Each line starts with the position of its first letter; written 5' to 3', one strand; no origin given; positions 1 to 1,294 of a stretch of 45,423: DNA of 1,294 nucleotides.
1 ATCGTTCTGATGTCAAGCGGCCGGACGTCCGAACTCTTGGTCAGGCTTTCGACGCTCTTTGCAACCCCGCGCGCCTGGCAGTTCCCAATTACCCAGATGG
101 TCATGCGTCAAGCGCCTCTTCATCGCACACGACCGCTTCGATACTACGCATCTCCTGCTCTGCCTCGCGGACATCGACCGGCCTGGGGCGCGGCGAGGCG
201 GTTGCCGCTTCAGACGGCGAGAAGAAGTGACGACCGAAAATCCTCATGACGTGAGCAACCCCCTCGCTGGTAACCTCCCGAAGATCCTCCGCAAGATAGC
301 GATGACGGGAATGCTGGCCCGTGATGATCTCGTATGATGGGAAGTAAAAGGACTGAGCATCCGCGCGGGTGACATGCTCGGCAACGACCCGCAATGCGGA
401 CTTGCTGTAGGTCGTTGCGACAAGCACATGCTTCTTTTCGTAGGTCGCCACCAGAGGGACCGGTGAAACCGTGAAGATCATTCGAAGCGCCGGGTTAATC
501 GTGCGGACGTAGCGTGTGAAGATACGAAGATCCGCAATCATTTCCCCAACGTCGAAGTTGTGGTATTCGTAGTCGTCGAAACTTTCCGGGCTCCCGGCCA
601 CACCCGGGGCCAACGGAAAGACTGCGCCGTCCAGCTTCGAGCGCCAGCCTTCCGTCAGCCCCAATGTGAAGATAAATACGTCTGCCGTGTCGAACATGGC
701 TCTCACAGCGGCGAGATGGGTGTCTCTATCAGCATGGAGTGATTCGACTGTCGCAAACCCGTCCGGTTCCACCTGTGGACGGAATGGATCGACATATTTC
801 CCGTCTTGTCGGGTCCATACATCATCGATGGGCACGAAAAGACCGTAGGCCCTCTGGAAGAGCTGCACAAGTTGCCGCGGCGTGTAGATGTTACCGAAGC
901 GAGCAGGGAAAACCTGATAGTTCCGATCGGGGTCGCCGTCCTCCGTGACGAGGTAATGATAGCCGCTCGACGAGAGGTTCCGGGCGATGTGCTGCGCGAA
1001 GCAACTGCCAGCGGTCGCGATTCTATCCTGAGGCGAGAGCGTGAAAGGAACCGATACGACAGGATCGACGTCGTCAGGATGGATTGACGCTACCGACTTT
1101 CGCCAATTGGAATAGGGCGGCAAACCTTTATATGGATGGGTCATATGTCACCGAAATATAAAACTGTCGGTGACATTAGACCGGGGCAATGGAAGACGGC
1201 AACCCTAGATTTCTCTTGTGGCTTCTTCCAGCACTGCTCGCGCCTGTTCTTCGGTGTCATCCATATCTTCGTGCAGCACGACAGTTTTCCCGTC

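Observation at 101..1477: GSCFA-family enzyme gene at the distal end of the tail-fibre operon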

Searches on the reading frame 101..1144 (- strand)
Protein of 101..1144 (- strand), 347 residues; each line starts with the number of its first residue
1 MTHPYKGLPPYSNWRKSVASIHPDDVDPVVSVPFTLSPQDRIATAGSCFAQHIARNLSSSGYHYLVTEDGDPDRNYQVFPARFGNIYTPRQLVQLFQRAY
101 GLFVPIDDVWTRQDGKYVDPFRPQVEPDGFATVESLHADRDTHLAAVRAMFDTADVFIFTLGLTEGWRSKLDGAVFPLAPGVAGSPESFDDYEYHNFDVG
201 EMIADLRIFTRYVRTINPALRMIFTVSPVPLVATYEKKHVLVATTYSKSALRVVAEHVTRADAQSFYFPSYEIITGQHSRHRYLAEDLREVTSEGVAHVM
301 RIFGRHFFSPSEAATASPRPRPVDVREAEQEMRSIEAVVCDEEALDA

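Call 4: search_protein_families(library=pfam, proteins=[window:101-1144:-], max_evalue=0.01)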
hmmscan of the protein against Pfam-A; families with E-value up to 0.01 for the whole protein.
window:101-1144:- (347 aa): 1 family
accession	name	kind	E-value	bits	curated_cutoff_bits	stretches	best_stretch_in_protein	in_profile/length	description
PF08885.17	GSCFA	-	1.8e-51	175.6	25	1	41-303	1-237/237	GSCFA family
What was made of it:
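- On GSCFA family (Pfam PF08885, SGNH clan): 175.6 bits against a cut-off of 25, model positions 1-237 of 237 (call 4).
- Checked: It matches Pfam PF08885 GSCFA over the full model (E=1.8e-51, 175.6 bits against a cut-off of 25; call 4).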

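Call 15: find_homologous_proteins(query=window:101-1144:-)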
Query window:101-1144:- (347 aa): 7983 proteins with E <= 0.001 among 8000 candidates; the best 120 are listed.
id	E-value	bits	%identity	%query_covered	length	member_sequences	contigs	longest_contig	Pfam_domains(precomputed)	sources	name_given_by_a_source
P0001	7.9e-234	793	100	100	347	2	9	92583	PF08885.18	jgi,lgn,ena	-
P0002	4.8e-172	590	78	95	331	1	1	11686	PF08885.18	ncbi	-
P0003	2.2e-145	502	64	100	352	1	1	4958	PF08885.18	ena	-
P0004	2.2e-137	476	62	100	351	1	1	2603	PF08885.18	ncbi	-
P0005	1.9e-136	473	61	100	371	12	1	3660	PF08885.18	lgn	-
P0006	1.2e-135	470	61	100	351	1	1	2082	PF08885.18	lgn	-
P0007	1.3e-135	470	60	100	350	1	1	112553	PF08885.18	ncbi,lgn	-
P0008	2.3e-134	466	60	100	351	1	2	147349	PF08885.18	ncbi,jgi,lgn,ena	-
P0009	4.3e-134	465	59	100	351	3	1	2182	PF08885.18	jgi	jgi:hypothetical protein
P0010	7.2e-132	458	60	100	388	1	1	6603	PF08885.18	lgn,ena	-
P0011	1.9e-131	456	60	99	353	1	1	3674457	PF08885.18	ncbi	ncbi:MAG: GSCFA domain-containing protein [Terricaulis sp.]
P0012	4.5e-131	455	60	100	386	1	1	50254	PF08885.18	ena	-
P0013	2.2e-130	453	59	99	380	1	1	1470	PF08885.18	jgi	-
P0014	5.2e-130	452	60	99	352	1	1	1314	PF08885.18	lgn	-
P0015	9.8e-130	451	58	100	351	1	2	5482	PF08885.18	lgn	-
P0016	6.2e-129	448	59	100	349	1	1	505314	PF08885.18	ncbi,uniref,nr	ncbi:GSCFA domain-containing protein [Sphingobium sp. AS12]|uniref:GSCFA domain-containing protein n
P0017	6.9e-129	448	60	95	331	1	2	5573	PF08885.18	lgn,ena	-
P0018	9.5e-129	448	61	100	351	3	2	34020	PF08885.18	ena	-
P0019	1.4e-128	447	61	100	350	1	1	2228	PF08885.18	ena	-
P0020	1.6e-128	447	60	100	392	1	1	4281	PF08885.18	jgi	jgi:hypothetical protein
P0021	2.1e-128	447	58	100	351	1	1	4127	PF08885.18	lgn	-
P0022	3.5e-128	446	61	100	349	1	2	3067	PF08885.18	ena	-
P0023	4.1e-128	446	59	99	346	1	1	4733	PF08885.18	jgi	jgi:hypothetical protein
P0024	6.0e-128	445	59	100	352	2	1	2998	PF08885.18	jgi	jgi:hypothetical protein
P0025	6.9e-128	445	57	100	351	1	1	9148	PF08885.18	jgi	jgi:GSCFA family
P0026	9.5e-128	444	60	100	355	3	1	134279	PF08885.18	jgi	jgi:hypothetical protein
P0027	1.0e-127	444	60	100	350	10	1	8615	PF08885.18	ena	-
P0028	1.3e-127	444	59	100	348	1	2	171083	PF08885.18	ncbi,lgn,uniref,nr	ncbi:GSCFA family protein [Humitalea rosea]|uniref:GSCFA family protein n=1 Tax=Humitalea rosea TaxI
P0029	3.4e-127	443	60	100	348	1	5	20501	PF08885.18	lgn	-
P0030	5.1e-127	442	57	100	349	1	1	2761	PF08885.18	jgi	jgi:hypothetical protein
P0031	7.3e-127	441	58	100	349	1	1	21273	PF08885.18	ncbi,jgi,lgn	ncbi:MAG TPA: GSCFA domain-containing protein [Rhizomicrobium sp.]|jgi:hypothetical protein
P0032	9.3e-127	441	59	100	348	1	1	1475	PF08885.18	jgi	jgi:hypothetical protein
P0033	1.3e-126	441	58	99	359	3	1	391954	PF08885.18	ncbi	-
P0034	1.9e-126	440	60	100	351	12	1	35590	PF08885.18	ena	-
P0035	2.1e-126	440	60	100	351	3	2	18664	PF08885.18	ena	-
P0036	2.7e-126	440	57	100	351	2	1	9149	PF08885.18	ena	-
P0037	3.8e-126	439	58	99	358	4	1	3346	PF08885.18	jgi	-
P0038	5.6e-126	439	60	99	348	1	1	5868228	PF08885.18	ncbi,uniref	ncbi:GSCFA domain-containing protein [Humitalea sp. 24SJ18S-53]|uniref:GSCFA domain-containing prote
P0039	5.6e-126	438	59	100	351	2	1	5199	PF08885.18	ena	-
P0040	6.0e-126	438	59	100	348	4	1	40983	PF08885.18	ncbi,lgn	-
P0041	8.1e-126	438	58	100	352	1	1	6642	PF08885.18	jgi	jgi:hypothetical protein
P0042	9.2e-126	438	57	99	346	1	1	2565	PF08885.18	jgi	jgi:hypothetical protein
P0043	1.4e-125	437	59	100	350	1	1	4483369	PF08885.18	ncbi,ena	-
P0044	4.3e-125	436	58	100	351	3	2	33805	PF08885.18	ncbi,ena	-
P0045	6.0e-125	435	57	100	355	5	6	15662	PF08885.18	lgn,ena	-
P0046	6.9e-125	435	58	100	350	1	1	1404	PF08885.18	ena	-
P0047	1.5e-124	434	60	99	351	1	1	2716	PF08885.18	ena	-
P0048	1.5e-124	434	59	100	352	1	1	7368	PF08885.18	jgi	jgi:hypothetical protein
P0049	1.6e-124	434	56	100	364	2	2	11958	PF08885.18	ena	-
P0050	1.7e-124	434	59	100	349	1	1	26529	PF08885.18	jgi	jgi:hypothetical protein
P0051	2.7e-124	433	57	100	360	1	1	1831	PF08885.18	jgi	jgi:hypothetical protein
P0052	3.3e-124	433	58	100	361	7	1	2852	PF08885.18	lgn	-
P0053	4.6e-124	432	59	99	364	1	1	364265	PF08885.18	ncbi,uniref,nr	ncbi:GSCFA domain-containing protein [Acidisphaera sp. L21]|uniref:GSCFA domain-containing protein n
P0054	5.3e-124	432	58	100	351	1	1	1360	PF08885.18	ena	-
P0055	6.3e-124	432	60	100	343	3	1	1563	PF08885.18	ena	-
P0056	1.4e-123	431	60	100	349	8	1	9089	PF08885.18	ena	-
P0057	2.3e-123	430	58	100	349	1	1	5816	PF08885.18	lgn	-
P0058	3.1e-123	430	56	99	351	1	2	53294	PF08885.18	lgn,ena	-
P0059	3.6e-123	429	57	99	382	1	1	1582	PF08885.18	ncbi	-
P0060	4.7e-123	429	57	99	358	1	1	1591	PF08885.18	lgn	-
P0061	5.5e-123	429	59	100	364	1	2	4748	PF08885.18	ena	-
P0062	8.5e-123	428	57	100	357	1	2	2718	PF08885.18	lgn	-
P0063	1.1e-122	428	58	100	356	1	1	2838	PF08885.18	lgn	-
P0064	1.2e-122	428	58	100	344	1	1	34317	PF08885.18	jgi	jgi:hypothetical protein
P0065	1.3e-122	427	54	100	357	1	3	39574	PF08885.18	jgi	jgi:hypothetical protein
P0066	1.4e-122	427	57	100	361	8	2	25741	PF08885.18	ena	-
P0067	1.5e-122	427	56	100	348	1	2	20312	PF08885.18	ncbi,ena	-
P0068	1.7e-122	427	60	100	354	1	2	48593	PF08885.18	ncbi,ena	-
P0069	1.8e-122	427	57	100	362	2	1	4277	PF08885.18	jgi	jgi:hypothetical protein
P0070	1.9e-122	427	58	100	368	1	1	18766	PF08885.18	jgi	jgi:hypothetical protein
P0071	2.9e-122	426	56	100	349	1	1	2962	PF08885.18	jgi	jgi:hypothetical protein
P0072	3.1e-122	426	56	100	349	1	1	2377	PF08885.18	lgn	-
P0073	3.2e-122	426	55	99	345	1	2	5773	PF08885.18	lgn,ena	-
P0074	4.3e-122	426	57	99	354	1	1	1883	PF08885.18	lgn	-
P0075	4.5e-122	426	57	100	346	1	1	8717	PF08885.18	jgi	jgi:hypothetical protein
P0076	5.2e-122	425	56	100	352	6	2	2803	PF08885.18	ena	-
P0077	6.3e-122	425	56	99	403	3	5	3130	PF08885.18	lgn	-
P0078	7.0e-122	425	56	100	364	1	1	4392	PF08885.18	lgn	-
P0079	7.8e-122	425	57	100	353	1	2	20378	PF08885.18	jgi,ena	jgi:GSCFA family protein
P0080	8.4e-122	425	58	100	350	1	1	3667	PF08885.18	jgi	jgi:hypothetical protein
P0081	1.1e-121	424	58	100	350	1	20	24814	PF08885.18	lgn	-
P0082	1.1e-121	424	56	100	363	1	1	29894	PF08885.18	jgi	jgi:hypothetical protein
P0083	1.2e-121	424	55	99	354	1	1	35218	PF08885.18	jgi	jgi:hypothetical protein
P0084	1.2e-121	424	58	100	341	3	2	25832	PF08885.18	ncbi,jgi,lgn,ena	-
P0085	1.5e-121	424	56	100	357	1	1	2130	PF08885.18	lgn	-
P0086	1.6e-121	424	57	100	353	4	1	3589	PF08885.18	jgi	jgi:hypothetical protein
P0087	2.2e-121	423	58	99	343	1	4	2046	PF08885.18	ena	-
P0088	2.5e-121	423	57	100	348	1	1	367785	PF08885.18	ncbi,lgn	-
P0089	3.6e-121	423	55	100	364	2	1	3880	PF08885.18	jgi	-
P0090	3.7e-121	423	57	99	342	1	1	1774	PF08885.18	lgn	-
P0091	4.4e-121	422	57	99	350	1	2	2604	PF08885.18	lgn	-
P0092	4.5e-121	422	56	100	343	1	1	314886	PF08885.18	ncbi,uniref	ncbi:GSCFA domain-containing protein [Falsiroseomonas sp. HW251]|uniref:GSCFA domain-containing prot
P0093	4.6e-121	422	56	100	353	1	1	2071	PF08885.18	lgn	-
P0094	6.6e-121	422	55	100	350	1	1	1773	PF08885.18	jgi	jgi:hypothetical protein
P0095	6.6e-121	422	58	99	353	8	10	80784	PF08885.18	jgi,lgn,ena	jgi:hypothetical protein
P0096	7.2e-121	422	55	99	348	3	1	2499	PF08885.18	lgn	-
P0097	7.4e-121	422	56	99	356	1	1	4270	PF08885.18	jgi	jgi:hypothetical protein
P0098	8.1e-121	422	55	100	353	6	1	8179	PF08885.18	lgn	-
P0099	8.4e-121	421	57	100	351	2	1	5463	PF08885.18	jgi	jgi:hypothetical protein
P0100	8.7e-121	421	57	100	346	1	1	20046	PF08885.18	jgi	-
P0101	9.5e-121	421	55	99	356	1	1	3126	PF08885.18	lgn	-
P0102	1.0e-120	421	57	100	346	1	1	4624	PF08885.18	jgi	jgi:hypothetical protein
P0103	1.0e-120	421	54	100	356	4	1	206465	PF08885.18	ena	-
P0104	1.0e-120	421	56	100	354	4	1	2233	PF08885.18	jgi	jgi:hypothetical protein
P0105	1.1e-120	421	54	100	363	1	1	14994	PF08885.18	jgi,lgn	jgi:hypothetical protein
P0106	1.1e-120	421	56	100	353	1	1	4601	PF08885.18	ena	-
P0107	1.2e-120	421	56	100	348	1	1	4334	PF08885.18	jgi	jgi:hypothetical protein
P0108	1.6e-120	421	58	99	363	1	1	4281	PF08885.18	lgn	-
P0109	1.8e-120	420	54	100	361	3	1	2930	PF08885.18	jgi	jgi:hypothetical protein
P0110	2.2e-120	420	56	99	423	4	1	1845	PF08885.18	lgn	-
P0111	2.6e-120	420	55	99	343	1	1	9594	PF08885.18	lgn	-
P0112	2.7e-120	420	58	99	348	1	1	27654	PF08885.18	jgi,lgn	jgi:hypothetical protein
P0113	3.2e-120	420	59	95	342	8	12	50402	PF08885.18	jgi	jgi:hypothetical protein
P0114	3.9e-120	419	56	100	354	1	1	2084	PF08885.18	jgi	jgi:hypothetical protein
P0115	4.0e-120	419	55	100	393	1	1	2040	PF08885.18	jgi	-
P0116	4.4e-120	419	57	99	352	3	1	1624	PF08885.18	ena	-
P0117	4.5e-120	419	56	100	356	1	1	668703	PF08885.18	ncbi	ncbi:MAG: GSCFA domain-containing protein [Micropepsaceae bacterium]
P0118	4.9e-120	419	57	99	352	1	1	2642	PF08885.18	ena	-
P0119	5.1e-120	419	58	99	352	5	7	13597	PF08885.18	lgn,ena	-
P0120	5.6e-120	419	55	100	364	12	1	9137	PF08885.18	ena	-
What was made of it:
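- It is a full-length match to cytoplasmic bacterial enzymes at about 60% identity (call 15).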

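Call 16: search_dna_similar(query=window:101-1144:-, collection=phages, mode=protein, max_rows=40)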
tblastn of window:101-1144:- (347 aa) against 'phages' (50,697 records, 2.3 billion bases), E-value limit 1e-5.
No match.

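Call 17: find_encoding_contigs(protein=P0001, flank=10000, max_places=6)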
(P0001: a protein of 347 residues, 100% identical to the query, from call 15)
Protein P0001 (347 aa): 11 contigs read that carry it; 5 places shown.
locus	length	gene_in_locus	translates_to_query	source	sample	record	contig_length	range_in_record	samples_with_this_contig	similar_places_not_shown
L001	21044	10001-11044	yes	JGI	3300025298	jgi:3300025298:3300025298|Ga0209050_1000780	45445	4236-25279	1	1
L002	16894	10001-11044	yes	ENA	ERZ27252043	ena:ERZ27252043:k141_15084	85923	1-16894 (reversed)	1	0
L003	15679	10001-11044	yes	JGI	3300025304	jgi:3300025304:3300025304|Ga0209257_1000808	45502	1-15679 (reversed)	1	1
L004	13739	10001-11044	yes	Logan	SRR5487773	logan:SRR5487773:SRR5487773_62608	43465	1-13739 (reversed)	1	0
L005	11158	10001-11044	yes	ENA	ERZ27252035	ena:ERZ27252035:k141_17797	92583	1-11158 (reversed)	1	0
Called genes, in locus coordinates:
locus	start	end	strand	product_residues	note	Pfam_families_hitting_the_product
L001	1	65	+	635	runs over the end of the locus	-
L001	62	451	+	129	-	-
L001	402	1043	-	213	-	-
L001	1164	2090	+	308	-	PF13884:Peptidase_S74 (weak)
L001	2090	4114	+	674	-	-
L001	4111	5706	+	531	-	-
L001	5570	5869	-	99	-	-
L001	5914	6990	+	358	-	-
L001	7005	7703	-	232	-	-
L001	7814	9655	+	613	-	-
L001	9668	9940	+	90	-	-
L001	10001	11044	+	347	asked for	PF08885:GSCFA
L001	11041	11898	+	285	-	PF18588:WcbI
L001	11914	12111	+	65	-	-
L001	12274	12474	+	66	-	-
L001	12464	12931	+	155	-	PF00959:Phage_lysozyme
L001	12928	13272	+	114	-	-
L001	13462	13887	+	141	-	-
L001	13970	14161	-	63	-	-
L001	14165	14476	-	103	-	-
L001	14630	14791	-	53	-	-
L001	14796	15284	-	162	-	-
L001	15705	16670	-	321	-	PF00589:Phage_integrase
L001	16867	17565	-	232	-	-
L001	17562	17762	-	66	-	-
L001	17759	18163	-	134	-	PF06147:DUF968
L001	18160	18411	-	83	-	-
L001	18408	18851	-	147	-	PF05772:NinB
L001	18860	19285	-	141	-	PF00436:SSB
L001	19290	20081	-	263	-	PF04098:Rad52_Rad22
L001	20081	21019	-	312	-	PF26128:Gad2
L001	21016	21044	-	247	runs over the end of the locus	-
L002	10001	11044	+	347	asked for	PF08885:GSCFA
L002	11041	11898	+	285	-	PF18588:WcbI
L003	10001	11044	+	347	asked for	PF08885:GSCFA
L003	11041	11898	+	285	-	PF18588:WcbI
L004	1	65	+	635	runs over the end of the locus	-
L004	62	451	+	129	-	-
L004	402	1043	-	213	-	-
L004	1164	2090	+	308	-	PF13884:Peptidase_S74 (weak)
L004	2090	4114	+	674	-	-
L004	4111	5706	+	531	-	-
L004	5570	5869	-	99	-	-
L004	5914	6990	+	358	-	-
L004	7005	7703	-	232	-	-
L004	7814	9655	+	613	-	-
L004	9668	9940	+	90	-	-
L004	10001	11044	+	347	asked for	PF08885:GSCFA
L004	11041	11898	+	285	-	PF18588:WcbI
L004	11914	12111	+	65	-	-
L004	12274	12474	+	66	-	-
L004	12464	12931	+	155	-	PF00959:Phage_lysozyme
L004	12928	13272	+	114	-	-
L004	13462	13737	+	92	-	?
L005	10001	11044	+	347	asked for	PF08885:GSCFA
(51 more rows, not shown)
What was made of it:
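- Checked: Independent metagenome contigs show the same junction (call 17).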

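Call 18: find_encoding_contigs(protein=P0011, flank=8000, max_places=2)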
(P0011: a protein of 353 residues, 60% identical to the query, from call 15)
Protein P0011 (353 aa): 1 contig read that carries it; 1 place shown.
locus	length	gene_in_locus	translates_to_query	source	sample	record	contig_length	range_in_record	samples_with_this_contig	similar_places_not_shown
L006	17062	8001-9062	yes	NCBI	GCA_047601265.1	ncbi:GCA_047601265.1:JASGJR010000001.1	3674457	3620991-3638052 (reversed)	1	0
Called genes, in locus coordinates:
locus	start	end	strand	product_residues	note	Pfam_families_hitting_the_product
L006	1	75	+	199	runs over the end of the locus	PF01351:RNase_HII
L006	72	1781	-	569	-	PF13231:PMT_2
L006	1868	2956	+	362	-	PF01555:N6_N4_Mtase, PF18755:RAMA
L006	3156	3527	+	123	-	-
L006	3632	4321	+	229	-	PF00027:cNMP_binding, PF13545:HTH_Crp_2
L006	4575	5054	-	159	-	PF04828:GFA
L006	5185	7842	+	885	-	PF04151:PPC (weak), PF00656:Peptidase_C14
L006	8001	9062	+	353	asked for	PF08885:GSCFA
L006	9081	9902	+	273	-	PF18588:WcbI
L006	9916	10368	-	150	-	PF07370:DUF1489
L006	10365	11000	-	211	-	PF04299:FMN_bind_2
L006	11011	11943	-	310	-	PF04116:FA_hydroxylase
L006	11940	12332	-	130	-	-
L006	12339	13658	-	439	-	PF12412:DUF3667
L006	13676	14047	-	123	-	-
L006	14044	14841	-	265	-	PF00378:ECH_1, PF16113:ECH_2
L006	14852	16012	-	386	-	PF13676:TIR_2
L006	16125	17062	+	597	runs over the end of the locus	PF00027:cNMP_binding, PF24179:NTE_Ploop, PF01734:Patatin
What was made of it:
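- Some cellular pairs, such as the Terricaulis locus L006, are not in obvious glycan loci (call 18). Some cellular pairs are not in glycan loci (call 18).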

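Call 19: find_related_loci(query=window:101-1144:-, collection=viral_contigs, flank=8000)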
Query window:101-1144:- (347 aa) in viral_contigs; peptide patterns used: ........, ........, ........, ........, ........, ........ (x = any residue, [..] = any of these).
4 stretches matched a pattern; 1 encode a relative of the query (tblastn E <= 1e-3); 1 distinct loci.
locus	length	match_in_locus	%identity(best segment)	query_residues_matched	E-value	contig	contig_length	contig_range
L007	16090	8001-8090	45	88-118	8e-4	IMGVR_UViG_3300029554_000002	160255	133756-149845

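Call 24: find_encoding_contigs(protein=P0002, flank=10000, max_places=2)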
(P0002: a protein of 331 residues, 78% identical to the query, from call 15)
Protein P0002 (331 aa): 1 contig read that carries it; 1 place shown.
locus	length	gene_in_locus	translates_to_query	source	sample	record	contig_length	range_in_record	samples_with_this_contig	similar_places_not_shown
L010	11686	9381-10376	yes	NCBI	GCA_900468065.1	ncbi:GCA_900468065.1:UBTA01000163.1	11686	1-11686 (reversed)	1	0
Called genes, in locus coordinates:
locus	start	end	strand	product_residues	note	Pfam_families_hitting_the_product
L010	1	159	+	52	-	?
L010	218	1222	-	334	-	PF01073:3Beta_HSD, PF01370:Epimerase, PF02719:Polysacc_synt_2, PF04321:RmlD_sub_bind, PF16363:GDP_Man_Dehyd, PF07993:NAD_binding_4 (weak)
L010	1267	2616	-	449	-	PF03721:UDPG_MGDP_dh_N, PF00984:UDPG_MGDP_dh, PF03720:UDPG_MGDP_dh_C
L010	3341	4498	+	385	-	PF10129:OpgC_C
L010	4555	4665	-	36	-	-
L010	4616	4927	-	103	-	PF03050:DDE_Tnp_IS66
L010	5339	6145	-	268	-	PF27155:Y4rL_C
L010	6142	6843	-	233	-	-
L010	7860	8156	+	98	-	-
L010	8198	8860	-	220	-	PF13489:Methyltransf_23, PF01209:Ubie_methyltran, PF02353:CMAS (weak), PF13847:Methyltransf_31, PF08241:Methyltransf_11, PF08242:Methyltransf_12, PF13649:Methyltransf_25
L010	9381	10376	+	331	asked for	PF08885:GSCFA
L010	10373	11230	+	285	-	PF18588:WcbI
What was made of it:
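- The pair is kept outside phages (calls 18, 24).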

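Call 25: find_encoding_contigs(protein=P0007, flank=10000, max_places=2)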
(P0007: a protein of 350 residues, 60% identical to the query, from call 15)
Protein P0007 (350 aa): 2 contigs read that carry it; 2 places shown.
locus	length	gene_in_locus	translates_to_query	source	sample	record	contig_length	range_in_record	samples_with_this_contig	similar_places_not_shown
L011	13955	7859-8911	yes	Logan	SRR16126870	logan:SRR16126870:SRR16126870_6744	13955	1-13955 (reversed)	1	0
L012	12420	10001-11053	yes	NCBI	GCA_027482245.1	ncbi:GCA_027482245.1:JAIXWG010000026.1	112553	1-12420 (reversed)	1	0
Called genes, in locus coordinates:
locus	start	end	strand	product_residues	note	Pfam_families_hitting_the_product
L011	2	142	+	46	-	?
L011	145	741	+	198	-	PF10076:Phage_Mu_Gp48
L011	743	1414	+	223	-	-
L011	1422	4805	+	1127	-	PF13229:Beta_helix (faint)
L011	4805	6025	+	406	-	-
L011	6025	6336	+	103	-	-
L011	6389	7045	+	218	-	-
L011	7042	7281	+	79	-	-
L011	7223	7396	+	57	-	-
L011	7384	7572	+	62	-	-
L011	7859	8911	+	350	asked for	PF08885:GSCFA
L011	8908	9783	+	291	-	PF18588:WcbI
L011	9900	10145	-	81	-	-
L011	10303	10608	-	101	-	-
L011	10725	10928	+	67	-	-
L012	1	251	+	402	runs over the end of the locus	PF21683:GpP-like_1st, PF22255:Gp44-like_2nd, PF21929:GpP_4th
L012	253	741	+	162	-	PF06890:Phage_Mu_Gp45, PF18946:Apex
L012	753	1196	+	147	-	PF07409:GP46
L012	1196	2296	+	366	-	PF04865:Baseplate_J, PF26078:Baseplate_J_M, PF26079:Baseplate_J_C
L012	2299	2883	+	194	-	PF10076:Phage_Mu_Gp48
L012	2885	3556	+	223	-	-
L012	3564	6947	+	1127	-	PF13229:Beta_helix (faint)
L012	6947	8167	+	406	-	-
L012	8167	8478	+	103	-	-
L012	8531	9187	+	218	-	-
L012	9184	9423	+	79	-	-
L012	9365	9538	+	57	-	-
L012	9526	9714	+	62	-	-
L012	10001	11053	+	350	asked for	PF08885:GSCFA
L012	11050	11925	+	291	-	PF18588:WcbI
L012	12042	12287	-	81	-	-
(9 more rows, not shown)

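Call 36: search_solved_structures(query=A1, max_evalue=1)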
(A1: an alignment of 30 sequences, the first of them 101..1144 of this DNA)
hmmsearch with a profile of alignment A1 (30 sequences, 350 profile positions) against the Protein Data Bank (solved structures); distinct sequences matched with E-value up to 1: 0.
